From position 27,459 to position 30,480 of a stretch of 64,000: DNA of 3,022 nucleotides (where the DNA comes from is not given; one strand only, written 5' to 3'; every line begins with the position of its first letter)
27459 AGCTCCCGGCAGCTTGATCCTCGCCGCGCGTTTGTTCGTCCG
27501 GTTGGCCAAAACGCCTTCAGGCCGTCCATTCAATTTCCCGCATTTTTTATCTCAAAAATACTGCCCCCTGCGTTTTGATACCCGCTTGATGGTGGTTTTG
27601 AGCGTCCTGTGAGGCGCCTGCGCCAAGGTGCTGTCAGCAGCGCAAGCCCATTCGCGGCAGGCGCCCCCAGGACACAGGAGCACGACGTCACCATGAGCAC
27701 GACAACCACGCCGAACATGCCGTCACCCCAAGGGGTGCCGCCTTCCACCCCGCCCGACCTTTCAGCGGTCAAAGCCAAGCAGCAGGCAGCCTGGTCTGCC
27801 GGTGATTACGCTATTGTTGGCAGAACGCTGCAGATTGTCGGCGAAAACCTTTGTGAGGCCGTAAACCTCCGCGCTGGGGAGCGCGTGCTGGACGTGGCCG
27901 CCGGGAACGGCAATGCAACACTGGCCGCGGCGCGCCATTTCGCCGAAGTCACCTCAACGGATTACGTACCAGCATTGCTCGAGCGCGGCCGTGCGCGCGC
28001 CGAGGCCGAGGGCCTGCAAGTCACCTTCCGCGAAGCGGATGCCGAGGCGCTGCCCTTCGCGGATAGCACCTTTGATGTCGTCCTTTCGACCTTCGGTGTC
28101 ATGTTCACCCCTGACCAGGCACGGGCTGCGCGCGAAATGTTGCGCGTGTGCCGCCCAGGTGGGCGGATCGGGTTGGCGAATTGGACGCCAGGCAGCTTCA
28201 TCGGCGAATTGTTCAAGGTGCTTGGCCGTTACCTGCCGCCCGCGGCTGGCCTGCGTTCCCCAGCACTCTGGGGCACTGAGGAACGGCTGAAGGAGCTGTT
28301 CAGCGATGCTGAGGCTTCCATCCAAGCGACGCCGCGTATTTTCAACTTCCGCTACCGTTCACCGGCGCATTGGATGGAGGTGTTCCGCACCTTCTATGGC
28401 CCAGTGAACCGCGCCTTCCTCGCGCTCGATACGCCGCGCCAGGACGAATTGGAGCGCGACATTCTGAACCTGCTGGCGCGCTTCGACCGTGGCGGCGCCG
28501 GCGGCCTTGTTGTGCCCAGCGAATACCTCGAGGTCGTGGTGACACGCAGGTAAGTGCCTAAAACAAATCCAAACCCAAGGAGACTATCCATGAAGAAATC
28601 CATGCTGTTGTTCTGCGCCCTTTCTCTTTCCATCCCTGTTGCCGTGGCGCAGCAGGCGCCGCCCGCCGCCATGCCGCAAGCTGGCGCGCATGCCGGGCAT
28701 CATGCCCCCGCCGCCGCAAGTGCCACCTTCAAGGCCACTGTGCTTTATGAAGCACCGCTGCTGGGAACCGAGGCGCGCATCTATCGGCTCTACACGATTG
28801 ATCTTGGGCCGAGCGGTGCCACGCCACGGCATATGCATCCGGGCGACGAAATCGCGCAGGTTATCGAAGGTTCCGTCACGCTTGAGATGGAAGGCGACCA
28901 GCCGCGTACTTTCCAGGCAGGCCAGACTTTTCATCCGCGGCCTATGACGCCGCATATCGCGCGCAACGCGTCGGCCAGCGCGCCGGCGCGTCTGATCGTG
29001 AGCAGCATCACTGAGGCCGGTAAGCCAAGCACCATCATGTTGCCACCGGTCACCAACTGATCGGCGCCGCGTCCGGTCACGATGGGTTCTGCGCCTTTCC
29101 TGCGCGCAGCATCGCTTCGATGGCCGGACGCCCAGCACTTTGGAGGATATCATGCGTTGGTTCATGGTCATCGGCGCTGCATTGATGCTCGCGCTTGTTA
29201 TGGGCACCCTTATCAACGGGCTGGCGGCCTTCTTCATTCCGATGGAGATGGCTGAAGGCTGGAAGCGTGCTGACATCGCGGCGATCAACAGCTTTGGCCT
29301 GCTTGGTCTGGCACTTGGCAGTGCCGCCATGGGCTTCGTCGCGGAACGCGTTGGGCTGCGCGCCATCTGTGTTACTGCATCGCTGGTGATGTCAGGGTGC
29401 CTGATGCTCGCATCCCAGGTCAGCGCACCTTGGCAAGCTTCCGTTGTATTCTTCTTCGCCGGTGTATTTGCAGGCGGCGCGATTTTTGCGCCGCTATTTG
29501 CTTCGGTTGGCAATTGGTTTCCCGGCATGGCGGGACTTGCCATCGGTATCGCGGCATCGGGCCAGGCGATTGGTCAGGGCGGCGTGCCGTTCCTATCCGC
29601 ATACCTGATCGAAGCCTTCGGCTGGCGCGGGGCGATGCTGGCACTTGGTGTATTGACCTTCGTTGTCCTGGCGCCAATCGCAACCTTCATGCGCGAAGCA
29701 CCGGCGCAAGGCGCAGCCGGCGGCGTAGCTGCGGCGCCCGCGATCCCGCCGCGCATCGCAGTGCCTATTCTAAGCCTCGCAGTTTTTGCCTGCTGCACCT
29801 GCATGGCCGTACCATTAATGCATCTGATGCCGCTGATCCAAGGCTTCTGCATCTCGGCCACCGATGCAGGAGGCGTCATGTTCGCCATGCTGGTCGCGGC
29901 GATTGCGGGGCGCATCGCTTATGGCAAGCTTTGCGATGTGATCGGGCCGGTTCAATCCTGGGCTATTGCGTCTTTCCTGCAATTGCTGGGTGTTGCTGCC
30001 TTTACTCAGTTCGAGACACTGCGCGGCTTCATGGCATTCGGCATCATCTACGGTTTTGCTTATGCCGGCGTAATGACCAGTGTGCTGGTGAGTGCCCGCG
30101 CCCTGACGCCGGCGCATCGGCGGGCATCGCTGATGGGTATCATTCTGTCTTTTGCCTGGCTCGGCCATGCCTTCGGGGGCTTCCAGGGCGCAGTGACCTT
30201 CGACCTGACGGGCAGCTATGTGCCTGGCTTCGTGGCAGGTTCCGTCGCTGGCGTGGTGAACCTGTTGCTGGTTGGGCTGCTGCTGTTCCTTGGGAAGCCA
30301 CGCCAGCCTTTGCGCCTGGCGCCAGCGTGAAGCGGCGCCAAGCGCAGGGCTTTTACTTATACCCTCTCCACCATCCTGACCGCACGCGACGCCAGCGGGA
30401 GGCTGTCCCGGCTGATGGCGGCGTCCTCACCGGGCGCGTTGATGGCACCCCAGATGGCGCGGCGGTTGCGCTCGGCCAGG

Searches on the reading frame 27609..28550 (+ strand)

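Call 38: search_protein_families(library=pfam, proteins=[window:27609-28550:+], max_evalue=0.001)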
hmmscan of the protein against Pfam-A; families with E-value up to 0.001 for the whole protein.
window:27609-28550:+ (314 aa): 8 families
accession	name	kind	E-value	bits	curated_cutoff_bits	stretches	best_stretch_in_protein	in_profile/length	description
PF08241.18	Methyltransf_11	-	1.2e-23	84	21.2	1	94-187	1-93/95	Methyltransferase domain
PF13649.12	Methyltransf_25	-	1.7e-23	83.5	27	1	93-185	1-97/97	Methyltransferase domain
PF01209.24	Ubie_methyltran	-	3e-18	66.5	20.1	1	83-187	41-149/233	ubiE/COQ5 methyltransferase family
PF13847.12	Methyltransf_31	-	5.7e-18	65.4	27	1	88-189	2-109/145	Methyltransferase domain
PF08242.18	Methyltransf_12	-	1.1e-11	45.7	30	1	94-187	1-98/98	Methyltransferase domain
PF13489.12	Methyltransf_23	-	1.1e-08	35.5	27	1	87-212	20-138/164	Methyltransferase domain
PF07021.18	MetW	-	5.9e-05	23.2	21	1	87-182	11-103/193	Methionine biosynthesis protein MetW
PF01135.25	PCMT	-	0.0009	19.5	20.3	0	81-168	65-156/210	Protein-L-isoaspartate(D-aspartate) O-methyltransferase (PCMT)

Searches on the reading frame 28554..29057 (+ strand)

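Call 38: search_protein_families(library=pfam, proteins=[window:28554-29057:+], max_evalue=0.001)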
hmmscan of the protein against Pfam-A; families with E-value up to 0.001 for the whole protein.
window:28554-29057:+ (168 aa): 2 families
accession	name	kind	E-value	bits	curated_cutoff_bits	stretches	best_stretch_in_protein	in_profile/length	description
PF07883.17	Cupin_2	-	3.1e-12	46.5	27.2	1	82-149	3-68/70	Cupin domain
PF05899.18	Cupin_3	-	0.00059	19.9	23.5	1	88-126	17-54/74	EutQ-like cupin domain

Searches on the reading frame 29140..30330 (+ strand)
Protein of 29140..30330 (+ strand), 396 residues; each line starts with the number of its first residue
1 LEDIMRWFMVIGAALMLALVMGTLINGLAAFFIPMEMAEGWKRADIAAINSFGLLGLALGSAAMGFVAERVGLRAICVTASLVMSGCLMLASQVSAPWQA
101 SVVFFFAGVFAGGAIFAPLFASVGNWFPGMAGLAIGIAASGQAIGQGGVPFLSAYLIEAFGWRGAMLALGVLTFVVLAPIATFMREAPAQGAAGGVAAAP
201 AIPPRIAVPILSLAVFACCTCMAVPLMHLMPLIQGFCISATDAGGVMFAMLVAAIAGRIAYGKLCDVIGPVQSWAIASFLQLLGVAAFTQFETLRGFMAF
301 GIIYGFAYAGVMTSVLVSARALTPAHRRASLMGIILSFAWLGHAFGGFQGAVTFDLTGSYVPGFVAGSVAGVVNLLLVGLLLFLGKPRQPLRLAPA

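Call 20: find_encoding_contigs(protein=window:29140-30330:+, flank=10000, max_places=4)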
Protein window:29140-30330:+ (396 aa): no gene with exactly this product is on record in the collection.

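Call 38: search_protein_families(library=pfam, proteins=[window:29140-30327:+], max_evalue=0.001)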
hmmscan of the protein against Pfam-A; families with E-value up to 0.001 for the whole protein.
window:29140-30327:+ (396 aa): 1 family
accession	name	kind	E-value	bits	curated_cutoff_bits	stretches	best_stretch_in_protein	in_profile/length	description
PF07690.21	MFS_1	-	7.2e-30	104.5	33.4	2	15-288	1-285/347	Major Facilitator Superfamily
